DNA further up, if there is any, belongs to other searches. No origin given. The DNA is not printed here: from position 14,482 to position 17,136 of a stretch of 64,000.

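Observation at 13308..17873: Uncharacterised glycyl radical enzyme operon (activase - GRE - FGGY sugar kinase) with atypical Gly and Cys loops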

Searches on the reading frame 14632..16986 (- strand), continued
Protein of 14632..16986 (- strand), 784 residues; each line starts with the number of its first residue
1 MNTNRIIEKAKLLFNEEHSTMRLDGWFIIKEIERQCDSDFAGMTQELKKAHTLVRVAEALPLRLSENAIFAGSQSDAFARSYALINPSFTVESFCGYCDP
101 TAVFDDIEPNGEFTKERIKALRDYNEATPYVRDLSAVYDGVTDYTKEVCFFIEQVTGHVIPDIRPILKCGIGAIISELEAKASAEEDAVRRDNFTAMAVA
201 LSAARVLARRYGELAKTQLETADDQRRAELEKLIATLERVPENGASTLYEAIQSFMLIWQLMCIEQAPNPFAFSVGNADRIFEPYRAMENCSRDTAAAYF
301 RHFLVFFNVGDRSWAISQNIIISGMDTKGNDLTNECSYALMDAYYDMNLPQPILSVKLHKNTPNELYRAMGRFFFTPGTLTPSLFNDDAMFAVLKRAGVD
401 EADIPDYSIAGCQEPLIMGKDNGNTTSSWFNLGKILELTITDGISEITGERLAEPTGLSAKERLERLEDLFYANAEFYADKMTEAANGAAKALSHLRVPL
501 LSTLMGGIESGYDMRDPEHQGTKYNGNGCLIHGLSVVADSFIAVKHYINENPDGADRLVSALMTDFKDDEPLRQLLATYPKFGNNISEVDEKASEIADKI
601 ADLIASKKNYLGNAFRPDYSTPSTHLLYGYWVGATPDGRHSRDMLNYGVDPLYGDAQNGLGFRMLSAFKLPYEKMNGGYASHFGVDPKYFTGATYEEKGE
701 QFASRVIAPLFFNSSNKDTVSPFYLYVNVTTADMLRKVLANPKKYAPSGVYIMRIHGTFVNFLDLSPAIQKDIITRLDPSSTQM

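Call 42: search_protein_representatives(protein=window:14632-16986:-)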
Query: 784 residues. Proteins with E-value up to 0.001 (for the whole library): 3416; up to 1e-10: 2098; up to 1e-30: 632. The best 150 are listed.
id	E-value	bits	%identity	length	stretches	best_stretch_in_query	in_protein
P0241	0.0e+00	1070.5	59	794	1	2-783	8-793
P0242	2.0e-289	978.6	56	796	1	7-779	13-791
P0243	6.2e-221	752.1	67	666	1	283-783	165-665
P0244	1.2e-219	747.9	60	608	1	3-586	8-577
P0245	8.4e-193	659.1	56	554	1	227-777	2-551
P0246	2.1e-189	647.9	43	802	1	12-782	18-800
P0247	2.5e-147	508.8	48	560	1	17-553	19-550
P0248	1.8e-144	499.3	40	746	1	6-764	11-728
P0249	6.2e-143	494.2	60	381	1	5-375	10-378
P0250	1.5e-129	450.0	36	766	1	8-778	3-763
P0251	5.9e-129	448.0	63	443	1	466-784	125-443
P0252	1.4e-124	433.6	67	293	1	505-783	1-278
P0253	3.7e-119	415.6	52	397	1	399-783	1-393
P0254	1.8e-109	383.6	63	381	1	296-575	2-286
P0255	1.1e-107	377.7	57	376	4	499-656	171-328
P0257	2.7e-101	356.6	33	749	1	22-777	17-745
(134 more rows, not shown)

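Call 44: search_solved_structures(query=P0257, max_evalue=1e-30)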
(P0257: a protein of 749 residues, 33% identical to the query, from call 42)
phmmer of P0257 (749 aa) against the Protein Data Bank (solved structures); distinct sequences matched with E-value up to 1e-30: 34.
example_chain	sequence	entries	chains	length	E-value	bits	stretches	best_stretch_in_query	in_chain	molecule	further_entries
9rco_A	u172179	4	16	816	4.7e-146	491.4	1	132-746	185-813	Glycyl radical protein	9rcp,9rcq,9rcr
1r8w_A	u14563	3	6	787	2.4e-142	479.2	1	131-746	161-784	glycerol dehydratase | B12-independent glycerol dehydratase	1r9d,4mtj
5i2a_A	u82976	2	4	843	1e-132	447.3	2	132-548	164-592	Diol-dehydratase | Diol dehydratase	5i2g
6vxc_A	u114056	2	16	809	2.9e-118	399.6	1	88-748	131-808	Trans-4-hydroxy-L-proline dehydratase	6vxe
8yjo_A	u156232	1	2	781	2.4e-111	376.6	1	131-747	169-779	Probable dehydratase PflD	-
9f3w_A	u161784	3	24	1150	1.1e-110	374.5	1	137-746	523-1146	Choline trimethylamine-lyase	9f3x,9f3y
8id7_A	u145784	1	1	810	3.5e-107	362.9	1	133-746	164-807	Probable dehydratase YbiW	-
8yjn_A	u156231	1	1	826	3.8e-107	362.8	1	133-746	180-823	Probable dehydratase YbiW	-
8id1_A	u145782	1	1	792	5.2e-106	359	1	132-747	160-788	Formate C-acetyltransferase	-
8id0_A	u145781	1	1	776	1e-105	358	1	130-745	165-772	formate C-acetyltransferase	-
6xs4_A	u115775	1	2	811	1e-105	358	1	133-748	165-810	Formate C-acetyltransferase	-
8iof_A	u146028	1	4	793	1.4e-105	357.6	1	131-745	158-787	Benzylsuccinate synthase alpha subunit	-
2f3o_A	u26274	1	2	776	3.8e-105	356.2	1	90-746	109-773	pyruvate formate-lyase 2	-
9ht9_A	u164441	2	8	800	7.4e-104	351.9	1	143-745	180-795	Choline trimethylamine-lyase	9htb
9r0v_A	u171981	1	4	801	7.5e-104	351.9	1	143-745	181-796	Choline trimethylamine-lyase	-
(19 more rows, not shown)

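Call 45: find_encoding_contigs(protein=P0257, flank=8000, max_places=4)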
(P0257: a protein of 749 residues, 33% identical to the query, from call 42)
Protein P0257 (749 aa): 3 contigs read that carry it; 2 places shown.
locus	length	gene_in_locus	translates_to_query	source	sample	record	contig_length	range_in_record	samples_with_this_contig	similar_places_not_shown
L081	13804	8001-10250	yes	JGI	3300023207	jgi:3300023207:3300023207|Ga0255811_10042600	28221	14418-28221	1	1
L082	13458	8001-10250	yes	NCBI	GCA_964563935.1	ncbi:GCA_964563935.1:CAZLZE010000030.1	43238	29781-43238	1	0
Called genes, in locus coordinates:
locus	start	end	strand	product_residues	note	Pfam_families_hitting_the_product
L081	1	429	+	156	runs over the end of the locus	PF14102:Caps_synth_CapC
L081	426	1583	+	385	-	-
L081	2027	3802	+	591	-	PF00037:Fer4 (faint), PF12797:Fer4_2 (faint), PF13187:Fer4_9 (weak), PF13237:Fer4_10 (weak), PF12837:Fer4_6 (weak), PF02906:Fe_hyd_lg_C, PF04060:FeS (weak), PF00015:MCPsignal, +2 more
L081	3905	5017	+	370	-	PF16269:DUF4922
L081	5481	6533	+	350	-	-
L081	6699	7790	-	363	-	PF05559:DUF763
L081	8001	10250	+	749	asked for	PF02901:PFL-like, PF01228:Gly_radical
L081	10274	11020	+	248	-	PF02311:AraC_binding (faint), PF07883:Cupin_2 (weak), PF12833:HTH_18, PF00165:HTH_AraC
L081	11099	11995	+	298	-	PF01156:IU_nuc_hydro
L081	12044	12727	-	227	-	PF03781:FGE-sulfatase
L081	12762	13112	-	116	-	-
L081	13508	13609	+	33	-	-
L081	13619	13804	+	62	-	?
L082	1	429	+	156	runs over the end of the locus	PF14102:Caps_synth_CapC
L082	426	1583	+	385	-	-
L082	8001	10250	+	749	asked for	PF02901:PFL-like, PF01228:Gly_radical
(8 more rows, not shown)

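Call 46: find_encoding_contigs(protein=P0246, flank=9000, max_places=4)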
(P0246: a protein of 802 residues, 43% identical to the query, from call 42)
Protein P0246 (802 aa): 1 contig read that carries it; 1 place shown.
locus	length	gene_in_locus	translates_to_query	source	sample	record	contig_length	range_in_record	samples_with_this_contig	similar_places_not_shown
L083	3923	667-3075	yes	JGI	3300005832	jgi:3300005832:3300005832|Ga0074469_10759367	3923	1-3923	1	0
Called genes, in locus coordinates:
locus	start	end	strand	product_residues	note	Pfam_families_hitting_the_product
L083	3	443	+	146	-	PF01208:URO-D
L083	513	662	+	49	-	-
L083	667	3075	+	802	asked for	PF02901:PFL-like, PF01228:Gly_radical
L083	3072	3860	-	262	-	PF13353:Fer4_12, PF04055:Radical_SAM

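Call 47: find_encoding_contigs(protein=P0250, flank=9000, max_places=4)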
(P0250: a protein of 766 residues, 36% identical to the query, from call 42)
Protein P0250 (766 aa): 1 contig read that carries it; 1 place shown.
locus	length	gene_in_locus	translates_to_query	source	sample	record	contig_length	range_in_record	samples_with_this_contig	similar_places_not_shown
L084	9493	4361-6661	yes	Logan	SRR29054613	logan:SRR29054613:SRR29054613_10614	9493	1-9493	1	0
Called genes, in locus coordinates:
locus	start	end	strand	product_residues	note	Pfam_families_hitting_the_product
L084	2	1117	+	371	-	?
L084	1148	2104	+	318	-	PF00528:BPD_transp_1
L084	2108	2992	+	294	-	PF00528:BPD_transp_1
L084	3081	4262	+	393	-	-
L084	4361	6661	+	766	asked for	PF02901:PFL-like, PF01228:Gly_radical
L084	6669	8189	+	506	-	PF00370:FGGY_N, PF01869:BcrAD_BadFG (faint), PF02782:FGGY_C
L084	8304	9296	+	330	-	PF13353:Fer4_12, PF13237:Fer4_10 (faint), PF00037:Fer4, PF12797:Fer4_2 (weak), PF12838:Fer4_7, PF13187:Fer4_9 (weak), PF00037:Fer4 (weak), PF04055:Radical_SAM, +3 more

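Call 48: find_encoding_contigs(protein=P0242, flank=9000, max_places=4)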
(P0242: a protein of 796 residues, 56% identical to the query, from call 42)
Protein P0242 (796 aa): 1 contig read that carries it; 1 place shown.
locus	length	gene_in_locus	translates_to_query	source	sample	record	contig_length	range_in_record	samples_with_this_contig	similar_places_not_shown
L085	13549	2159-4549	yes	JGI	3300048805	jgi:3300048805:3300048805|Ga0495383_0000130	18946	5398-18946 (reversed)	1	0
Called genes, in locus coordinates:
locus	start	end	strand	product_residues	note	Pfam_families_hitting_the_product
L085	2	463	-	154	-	?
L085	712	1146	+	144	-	-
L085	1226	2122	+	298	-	PF13353:Fer4_12, PF04055:Radical_SAM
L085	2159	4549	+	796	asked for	PF02901:PFL-like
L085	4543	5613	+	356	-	PF00392:GntR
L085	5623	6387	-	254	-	-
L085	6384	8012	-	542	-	PF00004:AAA, PF17862:AAA_lid_3 (weak)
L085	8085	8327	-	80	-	-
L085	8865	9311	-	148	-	PF00300:His_Phos_1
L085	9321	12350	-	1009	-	PF00128:Alpha-amylase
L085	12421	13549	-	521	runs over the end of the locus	PF02446:Glyco_hydro_77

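Call 49: search_protein_families(library=ncbifam, proteins=[L084:2-1117:+, L084:3081-4262:+, L084:6669-8189:+, L084:8304-9296:+, L083:3-443:+, L085:4543-5613:+], max_evalue=0.001)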
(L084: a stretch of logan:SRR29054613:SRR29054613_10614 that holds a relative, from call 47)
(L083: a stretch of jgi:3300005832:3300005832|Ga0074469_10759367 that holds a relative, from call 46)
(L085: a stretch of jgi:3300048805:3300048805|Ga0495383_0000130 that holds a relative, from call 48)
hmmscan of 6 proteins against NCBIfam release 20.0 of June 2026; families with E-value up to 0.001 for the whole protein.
L084:2-1117:+ (371 aa): 4 families
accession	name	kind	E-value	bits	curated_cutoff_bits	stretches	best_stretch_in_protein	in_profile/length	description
NF040930.1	ABC_arch_GlcS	equivalog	3.2e-35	121.9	500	1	2-294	16-331/444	glucose ABC transporter substrate-binding protein GlcS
TIGR03851.1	chitin_NgcE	equivalog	8.6e-19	67.8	399.65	1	31-298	81-369/450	N-acetylglucosamine/diacetylchitobiose ABC transporter substrate-binding protein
TIGR03850.1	bind_CPR_0540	equivalog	1.2e-13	50.5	299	1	3-297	52-362/437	carbohydrate ABC transporter substrate-binding protein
NF008211.0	PRK10974.1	equivalog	0.00032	19.4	411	1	2-153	44-195/439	sn-glycerol-3-phosphate ABC transporter substrate-binding protein UgpB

L084:3081-4262:+ (393 aa): 0 families

L084:6669-8189:+ (506 aa): 12 families
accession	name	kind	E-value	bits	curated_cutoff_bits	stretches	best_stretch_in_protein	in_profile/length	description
TIGR01312.1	XylB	equivalog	5.1e-154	513.4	380.25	1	5-495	1-480/481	xylulokinase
NF011601.0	PRK15027.1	equivalog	4.7e-101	338.6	912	1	5-498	3-479/484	xylulokinase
TIGR01314.1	gntK_FGGY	equivalog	4e-83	279.6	648.55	1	3-506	1-501/505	gluconokinase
NF008187.0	PRK10939.1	equivalog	3.3e-78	263.6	528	1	2-495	4-500/521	autoinducer-2 kinase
TIGR01311.1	glycerol_kin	equivalog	2.3e-68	230.7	590.35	1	3-487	2-483/496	glycerol kinase GlpK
NF000756.0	PRK00047.1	subfamily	1.3e-61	208.5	498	1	3-463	6-461/502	glycerol kinase GlpK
NF003154.0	PRK04123.1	equivalog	1.2e-51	176.1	428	1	2-496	4-535/554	ribulokinase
TIGR01315.1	5C_CHO_kinase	subfamily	2e-42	145.6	408.7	2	4-249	2-267/541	FGGY family pentulose kinase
TIGR02628.1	fuculo_kin_coli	equivalog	6.7e-42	144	470.9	1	7-476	6-464/465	L-fuculokinase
TIGR01234.1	L-ribulokinase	equivalog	3.6e-39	134.9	583.25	1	3-494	2-526/536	ribulokinase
TIGR02627.1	rhamnulo_kin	equivalog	4.4e-18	65.1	527.95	1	44-221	38-217/454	rhamnulokinase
NF007925.0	PRK10640.1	equivalog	3.6e-17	61.9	639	1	5-217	7-219/489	rhamnulokinase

L084:8304-9296:+ (330 aa): 69 families (the best 25 are shown)
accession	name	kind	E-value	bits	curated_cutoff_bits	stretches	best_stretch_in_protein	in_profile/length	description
TIGR02494.1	PFLE_PFLC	subfamily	1.2e-107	359.5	174.35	1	29-317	1-290/293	glycyl-radical enzyme activating protein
NF048010.1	SfplDhtActHpsHDes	equivalog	1.3e-96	322.9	430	1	26-314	5-296/298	(2S)-3-sulfopropanediol dehydratase activating enzyme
NF043069.1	T4HPD_activ_SAM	equivalog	5.3e-95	318.2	425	1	27-321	2-293/299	trans-4-hydroxy-L-proline dehydratase activase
TIGR04395.1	cutC_activ_rSAM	equivalog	4.1e-92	308.7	360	1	27-325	5-306/309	choline TMA-lyase-activating enzyme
NF033719.1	ind_deCO2_activ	equivalog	1.9e-84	283.6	425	1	28-318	2-295/302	indoleacetate decarboxylase activase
TIGR04003.1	rSAM_BssD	equivalog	3.3e-83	279.4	496.45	1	28-303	2-283/314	[benzylsuccinate synthase]-activating enzyme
NF048008.1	SfplDhtActHpfHKleb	equivalog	2.9e-79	266.6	500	1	28-310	1-287/308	(2S)-3-sulfopropanediol dehydratase activating enzyme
NF033717.2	HPDL_rSAM_activ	equivalog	1.1e-75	254.8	420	1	27-318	4-298/311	4-hydroxyphenylacetate decarboxylase activase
NF007483.0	PRK10076.1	equivalog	1.5e-67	227.9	326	2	106-319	76-284/292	[formate-C-acetyltransferase]-activating enzyme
TIGR02493.1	PFLA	equivalog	6.2e-65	218.9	231.75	2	123-317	41-233/235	pyruvate formate-lyase-activating protein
TIGR04041.1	activase_YjjW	hypoth_equivalog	3.4e-50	171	250.2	1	29-285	4-242/276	YjjW family glycine radical enzyme activase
NF008356.0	PRK11145.1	equivalog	9.7e-49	165.8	375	2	124-319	47-240/246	pyruvate formate lyase 1-activating protein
TIGR02495.1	NrdG2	equivalog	2.5e-21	75.9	131.15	2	128-264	47-181/193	anaerobic ribonucleoside-triphosphate reductase activating protein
TIGR02491.1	NrdG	equivalog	4.4e-10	39.7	126.1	1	30-65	3-38/154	anaerobic ribonucleoside-triphosphate reductase activating protein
NF058577.1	FdxA_fam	equivalog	2.2e-09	37.3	65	1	75-120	6-52/52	4Fe-4S ferredoxin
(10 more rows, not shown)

L083:3-443:+ (146 aa): 4 families
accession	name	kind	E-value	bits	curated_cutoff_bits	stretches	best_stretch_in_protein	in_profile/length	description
NF004889.0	PRK06252.1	subfamily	1e-12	47.8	244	1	5-138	206-330/340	methylcobalamin:coenzyme M methyltransferase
TIGR01463.1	mtaA_cmuA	subfamily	7.5e-12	45.2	235.4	1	5-137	205-331/340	MtaA/CmuA family methyltransferase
NF040654.1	MtaA_Meth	equivalog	8e-07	28.3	400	1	7-136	206-327/337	methylcobamide:CoM methyltransferase MtaA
NF041608.1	methylcob_mtaseMtbA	equivalog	7.5e-05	22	600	1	7-139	207-332/339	methylcobamide:CoM methyltransferase MtbA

L085:4543-5613:+ (356 aa): 27 families (the best 25 are shown)
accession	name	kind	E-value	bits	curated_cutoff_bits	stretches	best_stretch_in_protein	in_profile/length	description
TIGR02018.2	his_ut_repres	equivalog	3.7e-15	55.9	220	1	20-83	1-64/226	histidine utilization transcriptional repressor HutC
TIGR02325.1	C_P_lyase_phnF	equivalog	2.4e-14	53.4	156.8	1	15-84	5-74/238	phosphonate metabolism transcriptional regulator PhnF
NF052290.2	MocR_like_YczR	exception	1.2e-12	47.3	487.4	1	15-91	16-92/458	MocR-like transcription factor YczR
NF052282.1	PLP_TF_PdxR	equivalog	6.7e-12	45.2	320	1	21-81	4-64/448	MocR-like pyridoxine biosynthesis transcription factor PdxR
NF007001.0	PRK09464.1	equivalog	1.7e-11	44.2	330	1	28-81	20-73/254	pyruvate dehydrogenase complex transcriptional repressor PdhR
NF052441.1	TransRegRv0792c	equivalog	3.5e-11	42.8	400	1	21-80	19-78/260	Rv0792c family HTH-type transcriptional regulator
NF007741.0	PRK10421.1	equivalog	2.6e-10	40.1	311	1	27-86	16-75/262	transcriptional regulator LldR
TIGR03337.1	phnR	equivalog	2.9e-09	37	296.75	1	21-79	4-62/231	phosphonate utilization transcriptional regulator PhnR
NF052281.1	rhizopine_MocR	equivalog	3.4e-09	35.9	650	1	15-82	15-82/479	rhizopine catabolism transcriptional regulator MocR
NF008571.0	PRK11523.1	equivalog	4.4e-09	36.2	396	1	15-81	5-71/258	transcriptional regulator ExuR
NF008491.0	PRK11402.1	subfamily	4.9e-09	36.1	269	1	19-81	12-74/243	GntR family transcriptional regulator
NF007588.0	PRK10225.1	equivalog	5.4e-09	35.7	442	1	27-80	18-71/257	Uxu operon transcriptional regulator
TIGR02404.1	trehalos_R_Bsub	equivalog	1.7e-08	34.4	211.95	1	27-80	9-62/233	trehalose operon repressor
NF003011.0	PRK03837.1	subfamily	2e-08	34.2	260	1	23-83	18-78/241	transcriptional regulator NanR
NF041547.1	GntR_LSA1692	equivalog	3.2e-08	33.5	275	1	24-80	7-63/233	GntR family transcriptional regulator, LSA1692 subfamily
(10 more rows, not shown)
